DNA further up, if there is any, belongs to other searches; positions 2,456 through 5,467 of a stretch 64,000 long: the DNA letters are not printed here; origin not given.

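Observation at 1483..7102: Tightly coupled four-gene operon: creatininase-family amidohydrolase, Gfo/Idh/MocA oxidoreductase, fused DPD-like flavo-FeS reductase, Ldh_2 dehydrogenase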

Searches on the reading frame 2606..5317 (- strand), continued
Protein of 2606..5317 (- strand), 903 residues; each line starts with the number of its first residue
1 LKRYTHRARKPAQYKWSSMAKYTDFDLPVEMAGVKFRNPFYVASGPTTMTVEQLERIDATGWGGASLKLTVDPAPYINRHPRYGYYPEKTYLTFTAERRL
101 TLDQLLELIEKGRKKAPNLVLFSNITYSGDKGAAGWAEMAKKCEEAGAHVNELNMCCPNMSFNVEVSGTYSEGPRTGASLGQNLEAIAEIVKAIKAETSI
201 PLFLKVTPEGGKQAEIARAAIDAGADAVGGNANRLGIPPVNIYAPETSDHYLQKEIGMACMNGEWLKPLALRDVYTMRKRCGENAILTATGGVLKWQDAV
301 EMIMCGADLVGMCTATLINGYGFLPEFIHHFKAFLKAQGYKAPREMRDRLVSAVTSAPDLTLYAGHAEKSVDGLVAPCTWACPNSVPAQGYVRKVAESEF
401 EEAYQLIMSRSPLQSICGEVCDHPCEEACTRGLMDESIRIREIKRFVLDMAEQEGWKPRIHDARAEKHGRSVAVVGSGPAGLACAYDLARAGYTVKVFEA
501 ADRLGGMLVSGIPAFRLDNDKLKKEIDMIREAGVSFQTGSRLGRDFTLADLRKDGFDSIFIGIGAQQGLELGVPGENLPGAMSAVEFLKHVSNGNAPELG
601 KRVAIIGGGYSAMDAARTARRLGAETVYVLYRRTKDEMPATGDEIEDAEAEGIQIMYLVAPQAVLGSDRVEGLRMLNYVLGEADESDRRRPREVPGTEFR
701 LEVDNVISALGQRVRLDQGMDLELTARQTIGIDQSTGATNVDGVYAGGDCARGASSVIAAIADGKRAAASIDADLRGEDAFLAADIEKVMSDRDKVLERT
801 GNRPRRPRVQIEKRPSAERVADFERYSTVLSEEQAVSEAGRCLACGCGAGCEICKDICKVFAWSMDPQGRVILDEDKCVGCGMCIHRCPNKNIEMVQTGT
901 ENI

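Call 61: get_annotated_region(hit=H15, flank=6000)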
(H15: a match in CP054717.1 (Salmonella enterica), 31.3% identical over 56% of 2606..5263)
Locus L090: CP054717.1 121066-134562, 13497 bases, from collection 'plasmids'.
description: Salmonella enterica strain 85-0120 plasmid unnamed1, complete sequence
organism: Salmonella enterica (NCBI taxid 28901)
taxonomy: Bacteria; Pseudomonadota; Gammaproteobacteria; Enterobacterales; Enterobacteriaceae; Salmonella; Salmonella enterica
host: -; source: -; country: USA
typing (MOB-suite, as given by PLSDB): conjugative; replicon IncFIB,IncFII,IncFII; relaxase MOBP; mating-pair formation MPF_T
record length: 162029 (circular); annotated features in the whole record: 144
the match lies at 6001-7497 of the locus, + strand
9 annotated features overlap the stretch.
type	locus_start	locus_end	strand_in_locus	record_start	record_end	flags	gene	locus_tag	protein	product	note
CDS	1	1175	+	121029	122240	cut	-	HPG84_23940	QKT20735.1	YgeY family selenium metabolism-linked hydrolase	-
CDS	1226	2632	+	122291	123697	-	hydA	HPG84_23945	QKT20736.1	dihydropyrimidinase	-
CDS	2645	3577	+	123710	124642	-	arcC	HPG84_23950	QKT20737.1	carbamate kinase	-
CDS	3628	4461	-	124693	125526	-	-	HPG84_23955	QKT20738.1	XdhC family protein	-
CDS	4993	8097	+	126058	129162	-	ygfK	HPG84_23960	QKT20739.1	putative selenate reductase subunit YgfK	-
CDS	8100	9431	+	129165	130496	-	ssnA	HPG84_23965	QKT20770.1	putative aminohydrolase SsnA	-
CDS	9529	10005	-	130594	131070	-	-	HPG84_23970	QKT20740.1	4Fe-4S dicluster domain-containing protein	-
CDS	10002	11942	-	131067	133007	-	ygfT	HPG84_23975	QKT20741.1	formate-dependent uric acid utilization protein YgfT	-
CDS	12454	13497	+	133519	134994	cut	-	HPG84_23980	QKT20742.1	purine permease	-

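Call 63: search_protein_families(library=pfam, proteins=[L090:4993-8097:+], max_evalue=0.01)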
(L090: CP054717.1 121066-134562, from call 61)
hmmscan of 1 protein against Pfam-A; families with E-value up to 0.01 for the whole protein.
L090:4993-8097:+ (1034 aa): 16 families
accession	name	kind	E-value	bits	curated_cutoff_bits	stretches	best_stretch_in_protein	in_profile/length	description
PF07992.20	Pyr_redox_2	-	1.7e-39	136.5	26.1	1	554-841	2-290/291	Pyridine nucleotide-disulphide oxidoreductase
PF14691.11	Fer4_20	-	3.4e-18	65.9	25.8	1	455-534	25-107/113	Dihydroprymidine dehydrogenase domain II, 4Fe-4S cluster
PF13738.12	Pyr_redox_3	-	1.5e-11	44.5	30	2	638-826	126-305/305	Pyridine nucleotide-disulphide oxidoreductase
PF13450.12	NAD_binding_8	-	5.4e-09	36.6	21.9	1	557-595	1-39/68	NAD(P)-binding Rossmann-like domain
PF00070.33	Pyr_redox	-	3.8e-08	34.2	22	1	555-586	2-33/82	Pyridine nucleotide-disulphide oxidoreductase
PF01266.30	DAO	-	3.3e-07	30.6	27.9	1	555-588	2-35/353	FAD dependent oxidoreductase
PF01946.23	Thi4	-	2.3e-05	24.2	26.2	1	555-589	20-55/235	Thi4 family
PF01494.25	FAD_binding_3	-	2.9e-05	23.9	22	1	554-586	3-35/349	FAD binding domain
PF00890.30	FAD_binding_2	-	4e-05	23.4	20.4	1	555-589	2-36/414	FAD binding domain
PF01593.30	Amino_oxidase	-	0.00094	19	19.8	1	563-589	2-28/443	Flavin containing amine oxidoreductase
PF12831.13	FAD_oxidored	-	0.00094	19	27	1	555-591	2-38/416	FAD dependent oxidoreductase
PF12838.12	Fer4_7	-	0.0026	18.6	27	1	902-952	4-50/52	4Fe-4S dicluster domain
PF13237.11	Fer4_10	-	0.0047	17.3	25.5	1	937-959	6-29/53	4Fe-4S dicluster domain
PF01134.28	GIDA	-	0.0059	16.2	22.1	1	555-584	2-31/391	Glucose inhibited division protein A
PF03486.20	HI0933_like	-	0.0062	16.4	50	1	555-588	3-36/244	HI0933-like protein Rossmann domain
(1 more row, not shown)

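Call 64: find_encoding_contigs(protein=P0105, flank=10000, max_places=2)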
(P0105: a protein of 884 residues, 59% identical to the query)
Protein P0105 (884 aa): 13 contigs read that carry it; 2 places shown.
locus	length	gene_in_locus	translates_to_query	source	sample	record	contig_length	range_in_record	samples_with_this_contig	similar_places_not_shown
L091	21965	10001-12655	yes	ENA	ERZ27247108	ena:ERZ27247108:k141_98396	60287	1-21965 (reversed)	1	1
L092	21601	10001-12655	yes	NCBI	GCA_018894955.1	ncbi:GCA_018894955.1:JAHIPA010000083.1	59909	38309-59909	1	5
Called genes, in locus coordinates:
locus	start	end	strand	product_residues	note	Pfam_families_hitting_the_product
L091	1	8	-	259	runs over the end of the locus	PF04909:Amidohydro_2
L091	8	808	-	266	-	PF04909:Amidohydro_2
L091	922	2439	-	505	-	PF04909:Amidohydro_2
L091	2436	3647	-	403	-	PF00202:Aminotran_3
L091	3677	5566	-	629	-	-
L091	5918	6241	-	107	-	-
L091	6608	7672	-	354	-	PF01408:GFO_IDH_MocA, PF22725:GFO_IDH_MocA_C3, PF02894:GFO_IDH_MocA_C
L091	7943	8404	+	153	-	PF02580:Tyr_Deacylase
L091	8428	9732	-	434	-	PF00583:Acetyltransf_1, PF13508:Acetyltransf_7 (faint), PF13673:Acetyltransf_10 (weak), PF18014:Acetyltransf_18 (weak)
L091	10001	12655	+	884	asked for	PF01180:DHO_dh, PF00070:Pyr_redox (faint), PF14691:Fer4_20, PF01266:DAO (weak), PF07992:Pyr_redox_2, PF12831:FAD_oxidored (weak), PF13450:NAD_binding_8, PF00037:Fer4 (weak), +2 more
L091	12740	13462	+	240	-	PF07385:Lyx_isomer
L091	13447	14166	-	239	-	PF02569:Pantoate_ligase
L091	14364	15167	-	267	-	PF02548:Pantoate_transf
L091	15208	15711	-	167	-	PF01288:HPPK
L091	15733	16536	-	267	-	PF01113:DapB_N, PF05173:DapB_C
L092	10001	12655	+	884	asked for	PF01180:DHO_dh, PF00070:Pyr_redox (faint), PF14691:Fer4_20, PF01266:DAO (weak), PF07992:Pyr_redox_2, PF12831:FAD_oxidored (weak), PF13450:NAD_binding_8, PF00037:Fer4 (weak), +2 more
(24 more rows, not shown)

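Call 65: find_encoding_contigs(protein=P0083, flank=10000, max_places=2)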
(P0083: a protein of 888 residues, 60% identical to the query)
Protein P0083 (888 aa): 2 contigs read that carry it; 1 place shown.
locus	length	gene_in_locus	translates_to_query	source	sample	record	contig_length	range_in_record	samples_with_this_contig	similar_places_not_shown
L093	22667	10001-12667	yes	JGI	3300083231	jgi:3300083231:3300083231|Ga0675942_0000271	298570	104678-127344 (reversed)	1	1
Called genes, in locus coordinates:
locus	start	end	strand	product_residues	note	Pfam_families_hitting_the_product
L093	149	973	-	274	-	PF00793:DAHP_synth_1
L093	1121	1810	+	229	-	PF01902:Diphthami_syn_2_N, PF28410:Diphthami_syn_2_C (weak)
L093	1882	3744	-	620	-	PF13598:DUF4139 (faint)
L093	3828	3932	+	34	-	-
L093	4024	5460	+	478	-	PF00206:Lyase_1, PF10397:ADSL_C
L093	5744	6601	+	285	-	PF02749:QRPTase_N, PF01729:QRPTase_C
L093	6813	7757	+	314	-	PF00294:PfkB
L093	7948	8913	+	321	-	PF02729:OTCace_N, PF00185:OTCace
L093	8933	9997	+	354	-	PF01408:GFO_IDH_MocA, PF22725:GFO_IDH_MocA_C3, PF02894:GFO_IDH_MocA_C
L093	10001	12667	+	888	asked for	PF01180:DHO_dh, PF14691:Fer4_20, PF01262:AlaDh_PNT_C (faint), PF00070:Pyr_redox (faint), PF00890:FAD_binding_2 (weak), PF01266:DAO (weak), PF07992:Pyr_redox_2, PF13450:NAD_binding_8, +3 more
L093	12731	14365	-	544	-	-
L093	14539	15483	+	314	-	PF01797:Y1_Tnp (faint)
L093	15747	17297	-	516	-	PF01650:Peptidase_C13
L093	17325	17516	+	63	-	-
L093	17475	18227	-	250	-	-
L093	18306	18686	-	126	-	PF00072:Response_reg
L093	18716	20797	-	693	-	PF03065:Glyco_hydro_57, PF09094:AmyA-A_glucT_m, PF09095:AmyA-gluTrfs_C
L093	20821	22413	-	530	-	PF08323:Glyco_transf_5, PF20706:GT4-conflict (faint), PF13439:Glyco_transf_4 (weak), PF13579:Glyco_trans_4_4, PF00534:Glycos_transf_1, PF13692:Glyco_trans_1_4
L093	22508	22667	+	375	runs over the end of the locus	PF04389:Peptidase_M28 (weak), PF05343:Peptidase_M42 (faint), PF01546:Peptidase_M20, PF07687:M20_dimer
